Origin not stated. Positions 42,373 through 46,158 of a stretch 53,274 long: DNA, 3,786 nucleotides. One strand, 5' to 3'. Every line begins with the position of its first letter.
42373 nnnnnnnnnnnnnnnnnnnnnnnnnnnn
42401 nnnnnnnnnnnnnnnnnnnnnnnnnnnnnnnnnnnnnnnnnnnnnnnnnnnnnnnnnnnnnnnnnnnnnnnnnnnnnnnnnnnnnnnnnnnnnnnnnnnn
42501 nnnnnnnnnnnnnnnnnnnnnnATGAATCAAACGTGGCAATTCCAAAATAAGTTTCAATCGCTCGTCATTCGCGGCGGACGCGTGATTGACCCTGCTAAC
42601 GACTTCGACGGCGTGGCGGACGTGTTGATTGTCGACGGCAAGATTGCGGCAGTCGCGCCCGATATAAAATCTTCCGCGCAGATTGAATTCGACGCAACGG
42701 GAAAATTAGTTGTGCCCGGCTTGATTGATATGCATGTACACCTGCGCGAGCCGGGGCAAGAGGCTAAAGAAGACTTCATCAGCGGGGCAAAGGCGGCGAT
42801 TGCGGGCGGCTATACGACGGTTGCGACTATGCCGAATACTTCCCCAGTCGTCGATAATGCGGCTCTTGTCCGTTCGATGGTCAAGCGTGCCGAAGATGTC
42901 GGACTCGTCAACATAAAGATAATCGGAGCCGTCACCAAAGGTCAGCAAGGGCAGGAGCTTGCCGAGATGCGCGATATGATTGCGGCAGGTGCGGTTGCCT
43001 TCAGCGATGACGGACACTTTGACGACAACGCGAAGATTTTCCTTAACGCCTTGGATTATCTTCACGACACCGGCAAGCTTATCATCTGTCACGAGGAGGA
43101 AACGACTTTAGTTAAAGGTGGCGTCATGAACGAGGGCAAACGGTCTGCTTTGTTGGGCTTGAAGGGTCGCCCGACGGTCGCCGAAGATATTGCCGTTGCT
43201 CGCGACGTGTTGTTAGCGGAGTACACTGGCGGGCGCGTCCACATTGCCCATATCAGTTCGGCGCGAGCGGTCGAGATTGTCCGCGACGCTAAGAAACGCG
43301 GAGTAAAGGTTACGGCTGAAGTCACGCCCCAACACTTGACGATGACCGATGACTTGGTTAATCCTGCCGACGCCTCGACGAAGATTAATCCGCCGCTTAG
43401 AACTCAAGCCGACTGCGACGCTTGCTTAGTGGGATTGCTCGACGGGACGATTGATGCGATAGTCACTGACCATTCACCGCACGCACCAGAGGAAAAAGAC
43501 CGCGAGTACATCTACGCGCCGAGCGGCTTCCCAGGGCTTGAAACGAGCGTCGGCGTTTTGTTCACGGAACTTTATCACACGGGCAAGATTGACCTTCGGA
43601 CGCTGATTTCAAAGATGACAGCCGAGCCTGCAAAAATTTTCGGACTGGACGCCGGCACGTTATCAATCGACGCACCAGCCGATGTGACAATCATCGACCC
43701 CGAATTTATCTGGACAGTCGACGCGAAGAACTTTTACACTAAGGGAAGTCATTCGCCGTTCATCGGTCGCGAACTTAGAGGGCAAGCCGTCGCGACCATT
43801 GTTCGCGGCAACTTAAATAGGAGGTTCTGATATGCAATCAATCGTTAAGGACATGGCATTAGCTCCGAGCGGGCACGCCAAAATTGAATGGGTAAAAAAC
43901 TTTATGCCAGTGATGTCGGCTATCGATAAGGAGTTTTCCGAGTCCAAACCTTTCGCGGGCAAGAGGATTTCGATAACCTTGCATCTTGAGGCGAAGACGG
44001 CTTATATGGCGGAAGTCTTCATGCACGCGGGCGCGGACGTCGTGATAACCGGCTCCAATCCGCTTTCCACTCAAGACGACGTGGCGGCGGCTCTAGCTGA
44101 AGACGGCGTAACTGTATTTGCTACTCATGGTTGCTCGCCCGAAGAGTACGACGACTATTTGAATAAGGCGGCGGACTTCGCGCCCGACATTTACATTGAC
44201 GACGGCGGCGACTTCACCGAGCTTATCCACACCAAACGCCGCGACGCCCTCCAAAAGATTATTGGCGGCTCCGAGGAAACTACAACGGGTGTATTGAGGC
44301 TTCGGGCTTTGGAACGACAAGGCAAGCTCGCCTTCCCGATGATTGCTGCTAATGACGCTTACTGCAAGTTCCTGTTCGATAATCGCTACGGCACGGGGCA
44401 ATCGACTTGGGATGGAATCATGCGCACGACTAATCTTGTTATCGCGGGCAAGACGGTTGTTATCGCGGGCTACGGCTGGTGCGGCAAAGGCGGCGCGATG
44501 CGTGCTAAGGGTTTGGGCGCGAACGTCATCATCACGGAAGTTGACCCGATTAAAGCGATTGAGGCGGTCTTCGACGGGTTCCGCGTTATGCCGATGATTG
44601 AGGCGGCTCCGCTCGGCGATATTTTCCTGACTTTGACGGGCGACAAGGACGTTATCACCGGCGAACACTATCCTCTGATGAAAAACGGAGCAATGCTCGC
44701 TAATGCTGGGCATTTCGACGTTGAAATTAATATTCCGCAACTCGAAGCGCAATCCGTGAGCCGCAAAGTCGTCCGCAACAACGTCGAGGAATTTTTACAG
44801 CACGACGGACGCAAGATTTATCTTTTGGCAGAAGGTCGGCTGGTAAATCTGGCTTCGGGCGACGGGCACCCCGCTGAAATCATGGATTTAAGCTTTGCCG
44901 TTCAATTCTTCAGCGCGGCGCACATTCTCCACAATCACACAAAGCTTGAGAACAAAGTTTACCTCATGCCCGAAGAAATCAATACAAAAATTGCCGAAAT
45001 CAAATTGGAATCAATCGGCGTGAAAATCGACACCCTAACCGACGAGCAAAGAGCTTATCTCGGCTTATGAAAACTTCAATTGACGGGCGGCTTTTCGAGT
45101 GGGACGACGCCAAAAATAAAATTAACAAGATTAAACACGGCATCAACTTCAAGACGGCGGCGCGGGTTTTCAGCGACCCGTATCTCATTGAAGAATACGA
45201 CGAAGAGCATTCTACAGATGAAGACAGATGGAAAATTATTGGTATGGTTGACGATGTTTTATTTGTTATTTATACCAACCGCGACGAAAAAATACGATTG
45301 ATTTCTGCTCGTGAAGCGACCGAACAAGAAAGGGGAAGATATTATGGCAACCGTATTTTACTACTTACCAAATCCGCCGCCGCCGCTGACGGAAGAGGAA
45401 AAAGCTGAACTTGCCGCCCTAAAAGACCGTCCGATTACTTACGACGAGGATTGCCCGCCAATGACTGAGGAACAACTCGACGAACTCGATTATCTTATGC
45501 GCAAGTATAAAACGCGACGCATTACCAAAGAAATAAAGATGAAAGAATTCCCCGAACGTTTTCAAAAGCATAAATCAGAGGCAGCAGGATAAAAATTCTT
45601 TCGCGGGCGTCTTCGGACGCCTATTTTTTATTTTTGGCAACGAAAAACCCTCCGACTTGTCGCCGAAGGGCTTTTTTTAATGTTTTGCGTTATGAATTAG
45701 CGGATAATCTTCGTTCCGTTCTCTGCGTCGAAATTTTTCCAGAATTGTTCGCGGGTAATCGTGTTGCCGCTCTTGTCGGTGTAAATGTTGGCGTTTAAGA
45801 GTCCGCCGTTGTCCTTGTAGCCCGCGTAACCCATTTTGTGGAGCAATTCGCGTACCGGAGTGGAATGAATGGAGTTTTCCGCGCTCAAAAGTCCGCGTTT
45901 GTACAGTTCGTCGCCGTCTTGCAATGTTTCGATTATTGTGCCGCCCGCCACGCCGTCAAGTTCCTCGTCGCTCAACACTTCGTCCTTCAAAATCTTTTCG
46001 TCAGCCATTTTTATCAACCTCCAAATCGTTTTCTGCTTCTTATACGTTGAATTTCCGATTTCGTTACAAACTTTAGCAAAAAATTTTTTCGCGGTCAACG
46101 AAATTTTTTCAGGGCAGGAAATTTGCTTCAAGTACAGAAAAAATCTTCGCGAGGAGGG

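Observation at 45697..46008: Family of three dispersed double-glycine-leader secreted proteins with no transporter or immunity gene nearby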

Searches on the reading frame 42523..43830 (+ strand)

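Call 22: search_protein_families(library=pfam, proteins=[window:42523-43830:+])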
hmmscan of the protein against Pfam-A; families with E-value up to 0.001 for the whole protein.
window:42523-43830:+ (435 aa): 3 families
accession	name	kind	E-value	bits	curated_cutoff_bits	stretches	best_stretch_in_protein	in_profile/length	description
PF01979.26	Amidohydro_1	-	2.1e-22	80.2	25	1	62-430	1-343/345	Amidohydrolase family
PF07969.17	Amidohydro_3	-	1.4e-14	54.9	29.7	2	354-430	405-469/472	Amidohydrolase family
PF12890.13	DHOase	-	6.7e-11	42.9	21.2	1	60-246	1-139/142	Dihydro-orotase-like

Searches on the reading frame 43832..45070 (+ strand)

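Call 22: search_protein_families(library=pfam, proteins=[window:43832-45070:+])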
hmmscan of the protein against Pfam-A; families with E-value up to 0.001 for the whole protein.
window:43832-45070:+ (412 aa): 4 families
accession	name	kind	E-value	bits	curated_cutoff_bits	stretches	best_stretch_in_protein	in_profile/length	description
PF05221.23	AdoHcyase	-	2.2e-56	191.6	25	2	4-136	3-140/299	S-adenosyl-L-homocysteine hydrolase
PF00670.27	AdoHcyase_NAD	-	1.7e-52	178.3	27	1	184-343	1-160/162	S-adenosyl-L-homocysteine hydrolase, NAD binding domain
PF07991.19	KARI_N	-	5.8e-08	32.9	20.6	1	204-300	2-102/165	Acetohydroxy acid isomeroreductase, NADPH-binding domain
PF02826.25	2-Hacid_dh_C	-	5.3e-06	26.4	25.1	1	191-293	21-127/178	D-isomer specific 2-hydroxyacid dehydrogenase, NAD binding domain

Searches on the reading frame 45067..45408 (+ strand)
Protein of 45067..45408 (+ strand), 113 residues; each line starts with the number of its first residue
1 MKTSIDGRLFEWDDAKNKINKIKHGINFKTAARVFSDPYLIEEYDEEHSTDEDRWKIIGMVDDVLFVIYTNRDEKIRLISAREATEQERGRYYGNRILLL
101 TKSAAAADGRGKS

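Call 22: search_protein_families(library=pfam, proteins=[window:45067-45408:+])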
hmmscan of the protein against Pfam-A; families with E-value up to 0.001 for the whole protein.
window:45067-45408:+ (113 aa): 1 family
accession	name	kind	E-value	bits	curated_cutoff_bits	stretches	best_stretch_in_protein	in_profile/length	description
PF04365.19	BrnT_toxin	-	8.8e-26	90.5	34.5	1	12-88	1-77/77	Ribonuclease toxin, BrnT, of type II toxin-antitoxin system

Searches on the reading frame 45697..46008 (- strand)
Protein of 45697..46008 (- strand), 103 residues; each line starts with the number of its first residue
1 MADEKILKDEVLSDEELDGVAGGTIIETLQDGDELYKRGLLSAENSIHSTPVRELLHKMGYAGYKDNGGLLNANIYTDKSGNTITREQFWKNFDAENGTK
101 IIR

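Call 4: search_protein_families(library=pfam, proteins=[window:45697-46008:-], max_evalue=1)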
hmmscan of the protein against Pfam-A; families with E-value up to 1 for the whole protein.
window:45697-46008:- (103 aa): 0 families

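Call 5: search_protein_families(library=ncbifam, proteins=[window:45697-46008:-], max_evalue=1)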
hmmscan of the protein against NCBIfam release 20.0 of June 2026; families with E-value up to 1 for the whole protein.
window:45697-46008:- (103 aa): 2 families
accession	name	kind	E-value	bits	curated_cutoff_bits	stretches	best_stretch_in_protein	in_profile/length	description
NF038167.1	cyan_ocin_like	subfamily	0.003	17.7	32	1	12-30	11-29/72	CTB family bacteriocin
NF046113.1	BLP_Lacticasei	subfamily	0.027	14.5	40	1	1-25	1-25/46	bacteriocin-like peptide, LSEI_2386 family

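Call 12: find_homologous_proteins(query=window:45697-46008:-, max_evalue=0.001)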
Query window:45697-46008:- (103 aa): 564 proteins with E <= 0.001 among 567 candidates; the best 120 are listed.
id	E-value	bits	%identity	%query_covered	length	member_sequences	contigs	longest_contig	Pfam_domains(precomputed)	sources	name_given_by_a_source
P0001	1.5e-60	219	99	100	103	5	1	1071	-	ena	-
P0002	1.9e-52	193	85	100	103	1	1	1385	-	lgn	-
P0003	4.1e-52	192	84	100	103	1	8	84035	-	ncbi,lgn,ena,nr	ncbi:MAG: hypothetical protein IKI76_03435 [Selenomonadaceae bacterium]|nr:hypothetical protein [Sel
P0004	6.7e-52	192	84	100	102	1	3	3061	-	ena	-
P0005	3.0e-51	189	84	100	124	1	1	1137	-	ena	-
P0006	1.1e-50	188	83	100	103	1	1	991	-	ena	-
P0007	3.8e-50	186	81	100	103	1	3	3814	-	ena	-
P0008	4.4e-50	186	83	100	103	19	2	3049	-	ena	-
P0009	6.6e-50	185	80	100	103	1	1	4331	-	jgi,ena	-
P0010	6.6e-50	185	82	100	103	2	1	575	-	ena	-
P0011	7.5e-50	185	80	100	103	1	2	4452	-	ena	-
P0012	8.1e-50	185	82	100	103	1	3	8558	-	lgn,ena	-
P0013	8.7e-50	185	83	100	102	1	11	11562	-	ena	-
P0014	9.2e-50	185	81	100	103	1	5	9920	-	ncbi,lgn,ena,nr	ncbi:MAG: hypothetical protein IJQ85_05765 [Selenomonadaceae bacterium]|nr:hypothetical protein [Sel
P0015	1.5e-49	184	83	100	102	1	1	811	-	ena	-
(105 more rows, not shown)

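Call 30: predict_structure(alignment_id=A3)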
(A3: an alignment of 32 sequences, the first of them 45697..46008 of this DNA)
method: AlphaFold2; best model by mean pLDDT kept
length: 103 residues; sequences in the alignment: 32
mean_pLDDT: 65.9   pTM: 0.55
mean pLDDT of the five models: 65.9, 64.0, 63.6, 60.6, 58.1
residues with pLDDT >= 90: 0; 70-90: 57; 50-70: 18; < 50: 28
segments of 3 or more residues with pLDDT < 50: 1-12, 14-23, 65-69
pLDDT, mean of each block of 10 residues (from residue 1): 39 46 62 82 79 75 50 66 79 79 72
secondary structure, 60 per line:
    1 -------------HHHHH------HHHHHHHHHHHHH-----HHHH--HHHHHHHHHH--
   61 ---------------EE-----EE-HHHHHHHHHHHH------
elements in order: H14-18 H25-37 H43-46 H49-58 H86-97

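Call 52: fold_search(model_id=the predicted structure, library=pdb)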
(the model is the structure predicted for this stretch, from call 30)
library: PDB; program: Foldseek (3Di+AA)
matches with E <= 10: 42; with E <= 0.001: 0
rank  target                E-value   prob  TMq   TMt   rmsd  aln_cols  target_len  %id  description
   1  9nj8_A                2.0e+00  0.04  0.18  0.12  11.0        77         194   14  Crystal structure of apo Vibrio cholerae CqsR with D198N mutation (released 2025-07-02)
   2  6c1u_E                2.9e+00  0.07  0.22  0.28   5.9        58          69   12  MBD2 in complex with a deoxy-oligonucleotide (released 2018-02-14)
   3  8z4l_H                2.9e+00  0.05  0.26  0.07  14.8        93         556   13  Cryo-EM structure of CTR-bound type VII CRISPR-Cas complex at substrate-engaged state I (released 2024-08-21)
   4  1npb_A                3.1e+00  0.06  0.24  0.19  10.7        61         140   13  Crystal structure of the fosfomycin resistance protein from transposon Tn2921 (released 2004-03-02)
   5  5v3d_B                3.5e+00  0.06  0.22  0.18  11.5        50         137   16  Crystal structure of fosfomycin resistance protein from Klebsiella pneumoniae with bound fosfomycin (released 2017-08-30)
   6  5v3d_A                3.7e+00  0.06  0.23  0.18  13.7        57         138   14  Crystal structure of fosfomycin resistance protein from Klebsiella pneumoniae with bound fosfomycin (released 2017-08-30)
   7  8r37_A                3.7e+00  0.06  0.23  0.18  13.7        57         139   14  Klebsiella pneumoniae fosfomycin-resistance protein (FosAKP) (released 2024-01-24)
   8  1npb_D                3.7e+00  0.05  0.24  0.20  11.3        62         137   14  Crystal structure of the fosfomycin resistance protein from transposon Tn2921 (released 2004-03-02)
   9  1r5n                  5.0e+00  0.04  0.22  0.07  11.6        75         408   13  Crystal Structure Analysis of sup35 complexed with GDP (released 2004-05-25)
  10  7mwm_A                5.4e+00  0.06  0.24  0.31   6.0        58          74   12  Crystal structure of MBD2 with DNA (released 2021-07-07)
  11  6c1a_E                5.4e+00  0.04  0.22  0.28   6.0        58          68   12  MBD2 in complex with methylated DNA (released 2018-02-14)
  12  5wew_B                5.4e+00  0.04  0.22  0.17  13.6        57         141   14  Crystal structure of Klebsiella pneumoniae fosfomycin resistance protein (FosAKP) with inhibitor (ANY1) bound (released 2018-07-18)
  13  6n1i_A                5.7e+00  0.10  0.25  0.29   3.2        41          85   17  Cryo-EM structure of NLRC4-CARD filament (released 2018-12-05)
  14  5ukv_A                5.7e+00  0.07  0.20  0.27   7.7        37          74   22  DHp domain of PhoR of M. tuberculosis - SeMet (released 2017-12-06)
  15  4oyd_B                6.5e+00  0.07  0.21  0.18   5.9        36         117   25  Crystal structure of a computationally designed inhibitor of an Epstein-Barr viral Bcl-2 protein (released 2014-07-09)
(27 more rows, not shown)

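Call 90: search_protein_families(library=padloc, proteins=[window:45697-46008:-], max_evalue=0.1)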
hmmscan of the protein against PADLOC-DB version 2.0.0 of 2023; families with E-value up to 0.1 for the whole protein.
window:45697-46008:- (103 aa): 0 families

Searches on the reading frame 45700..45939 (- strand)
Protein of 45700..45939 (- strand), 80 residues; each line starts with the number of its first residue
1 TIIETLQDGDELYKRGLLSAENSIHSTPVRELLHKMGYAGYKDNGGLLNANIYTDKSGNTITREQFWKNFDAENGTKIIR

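Call 49: search_protein_representatives(alignment_id=A2)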
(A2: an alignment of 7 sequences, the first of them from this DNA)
Query: 7 sequences, 83 profile positions. Proteins with E-value up to 0.001 (for the whole library): 67; up to 1e-10: 12; up to 1e-30: 2. The best 67 are listed.
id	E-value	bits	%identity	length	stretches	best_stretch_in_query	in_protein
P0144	2.7e-33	130.0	-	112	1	1-83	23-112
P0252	8.0e-31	122.1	-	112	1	1-83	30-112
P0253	2.2e-25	104.7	-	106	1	1-83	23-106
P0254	2.7e-21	91.6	-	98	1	1-83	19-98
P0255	3.0e-19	85.1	-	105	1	4-81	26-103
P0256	7.3e-19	83.8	-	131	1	1-83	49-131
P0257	9.2e-18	80.3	-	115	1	1-60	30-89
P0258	5.5e-16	74.6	-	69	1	27-83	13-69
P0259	1.1e-15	73.7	-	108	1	1-82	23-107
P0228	2.5e-14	69.3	-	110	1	1-61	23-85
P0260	1.9e-13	66.4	-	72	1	2-57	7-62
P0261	8.1e-11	58.0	-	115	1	4-83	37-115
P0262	1.2e-10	57.5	-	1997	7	22-57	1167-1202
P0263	1.3e-10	57.4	-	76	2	42-83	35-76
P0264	2.0e-10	56.8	-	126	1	2-69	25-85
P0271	2.1e-08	50.3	-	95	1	1-83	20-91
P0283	4.1e-06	42.9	-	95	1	38-81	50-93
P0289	1.3e-05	41.3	-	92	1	3-83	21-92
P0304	1.5e-04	37.9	-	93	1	4-78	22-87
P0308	4.5e-04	36.4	-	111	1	1-81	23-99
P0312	6.9e-04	35.8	-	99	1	4-78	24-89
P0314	9.2e-04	35.4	-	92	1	29-83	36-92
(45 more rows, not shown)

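Call 51: list_cluster_members(proteins=[P0254, P0255, P0256, P0271, P0283, P0289, P0304, P0308, P0312, P0314])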
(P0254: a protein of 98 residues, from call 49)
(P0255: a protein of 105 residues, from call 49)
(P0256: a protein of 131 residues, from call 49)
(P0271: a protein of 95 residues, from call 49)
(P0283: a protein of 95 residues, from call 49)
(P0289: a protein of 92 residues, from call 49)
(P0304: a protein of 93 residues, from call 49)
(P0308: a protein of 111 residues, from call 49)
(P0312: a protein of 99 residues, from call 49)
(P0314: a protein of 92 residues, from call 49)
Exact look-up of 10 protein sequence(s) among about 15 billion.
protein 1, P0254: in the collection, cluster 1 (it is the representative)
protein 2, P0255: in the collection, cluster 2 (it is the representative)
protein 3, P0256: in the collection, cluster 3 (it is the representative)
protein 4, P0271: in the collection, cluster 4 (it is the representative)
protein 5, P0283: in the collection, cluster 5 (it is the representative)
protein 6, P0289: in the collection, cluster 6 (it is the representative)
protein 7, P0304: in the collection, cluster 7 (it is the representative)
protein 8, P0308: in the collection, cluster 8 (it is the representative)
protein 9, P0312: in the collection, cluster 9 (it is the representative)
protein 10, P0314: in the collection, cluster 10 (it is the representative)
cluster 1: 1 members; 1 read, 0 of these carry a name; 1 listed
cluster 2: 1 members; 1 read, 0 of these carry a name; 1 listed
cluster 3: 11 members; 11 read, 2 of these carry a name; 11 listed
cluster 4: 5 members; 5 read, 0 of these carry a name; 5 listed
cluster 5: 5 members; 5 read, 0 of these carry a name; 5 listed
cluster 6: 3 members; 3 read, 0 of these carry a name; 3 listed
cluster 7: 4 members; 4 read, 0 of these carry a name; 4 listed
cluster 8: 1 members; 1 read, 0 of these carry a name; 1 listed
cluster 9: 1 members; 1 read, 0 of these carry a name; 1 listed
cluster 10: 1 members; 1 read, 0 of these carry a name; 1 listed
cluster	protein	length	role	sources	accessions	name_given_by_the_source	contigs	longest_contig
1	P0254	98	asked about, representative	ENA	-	-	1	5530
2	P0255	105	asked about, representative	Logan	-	-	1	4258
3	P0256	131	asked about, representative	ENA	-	-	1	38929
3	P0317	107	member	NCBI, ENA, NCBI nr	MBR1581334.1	MAG: hypothetical protein IJ668_12730 [Selenomonadaceae bacterium] | hypothetical protein [Selenomonadaceae bacterium]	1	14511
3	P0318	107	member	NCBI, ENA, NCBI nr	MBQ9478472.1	MAG: hypothetical protein IJU71_02870 [Selenomonadaceae bacterium] | hypothetical protein [Selenomonadaceae bacterium]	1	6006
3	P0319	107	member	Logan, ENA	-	-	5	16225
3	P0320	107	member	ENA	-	-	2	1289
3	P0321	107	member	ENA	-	-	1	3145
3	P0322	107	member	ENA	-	-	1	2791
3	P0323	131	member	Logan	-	-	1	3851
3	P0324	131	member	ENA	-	-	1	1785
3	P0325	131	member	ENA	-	-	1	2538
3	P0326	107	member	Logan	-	-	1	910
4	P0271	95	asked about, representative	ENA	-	-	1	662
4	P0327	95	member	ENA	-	-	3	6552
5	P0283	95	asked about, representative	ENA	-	-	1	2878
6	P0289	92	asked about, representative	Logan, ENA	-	-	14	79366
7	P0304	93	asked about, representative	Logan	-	-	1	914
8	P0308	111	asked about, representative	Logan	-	-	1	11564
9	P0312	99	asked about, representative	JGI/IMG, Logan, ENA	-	-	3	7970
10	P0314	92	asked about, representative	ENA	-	-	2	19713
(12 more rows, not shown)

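Call 54: find_encoding_contigs(protein=P0289, flank=10000, max_places=4)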
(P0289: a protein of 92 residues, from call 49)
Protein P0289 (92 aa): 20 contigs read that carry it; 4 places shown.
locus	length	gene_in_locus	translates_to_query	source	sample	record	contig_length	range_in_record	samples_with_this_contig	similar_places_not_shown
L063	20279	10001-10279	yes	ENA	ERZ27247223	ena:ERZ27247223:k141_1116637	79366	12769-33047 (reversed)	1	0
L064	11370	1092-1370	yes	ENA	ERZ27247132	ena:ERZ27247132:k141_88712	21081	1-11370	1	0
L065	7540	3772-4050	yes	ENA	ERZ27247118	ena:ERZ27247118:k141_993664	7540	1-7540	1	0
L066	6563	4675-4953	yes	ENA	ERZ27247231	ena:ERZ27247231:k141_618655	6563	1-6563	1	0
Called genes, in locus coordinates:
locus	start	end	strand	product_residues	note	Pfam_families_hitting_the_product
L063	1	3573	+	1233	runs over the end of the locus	PF16168:AIDA (faint), PF03212:Pertactin (weak), PF03797:Autotransporter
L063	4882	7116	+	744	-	PF17764:PriA_3primeBD, PF04851:ResIII, PF00270:DEAD, PF00271:Helicase_C (weak), PF18074:PriA_C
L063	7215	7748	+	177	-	PF02632:BioY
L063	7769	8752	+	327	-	PF01368:DHH, PF02272:DHHA1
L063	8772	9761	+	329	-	PF00364:Biotin_lipoyl (faint), PF25997:BSH_YhbJ (faint)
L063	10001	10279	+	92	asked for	-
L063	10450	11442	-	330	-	PF00710:Asparaginase, PF17763:Asparaginase_C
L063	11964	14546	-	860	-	-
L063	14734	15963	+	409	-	PF05636:HIGH_NTase1, PF16581:HIGH_NTase1_ass (weak)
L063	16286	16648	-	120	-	-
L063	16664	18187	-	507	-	-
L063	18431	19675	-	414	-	PF00155:Aminotran_1_2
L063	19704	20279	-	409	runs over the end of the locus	PF00696:AA_kinase, PF01842:ACT (weak), PF22468:ACT_9, PF13840:ACT_7, PF22468:ACT_9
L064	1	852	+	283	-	?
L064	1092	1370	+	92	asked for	-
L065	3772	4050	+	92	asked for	-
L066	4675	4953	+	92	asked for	-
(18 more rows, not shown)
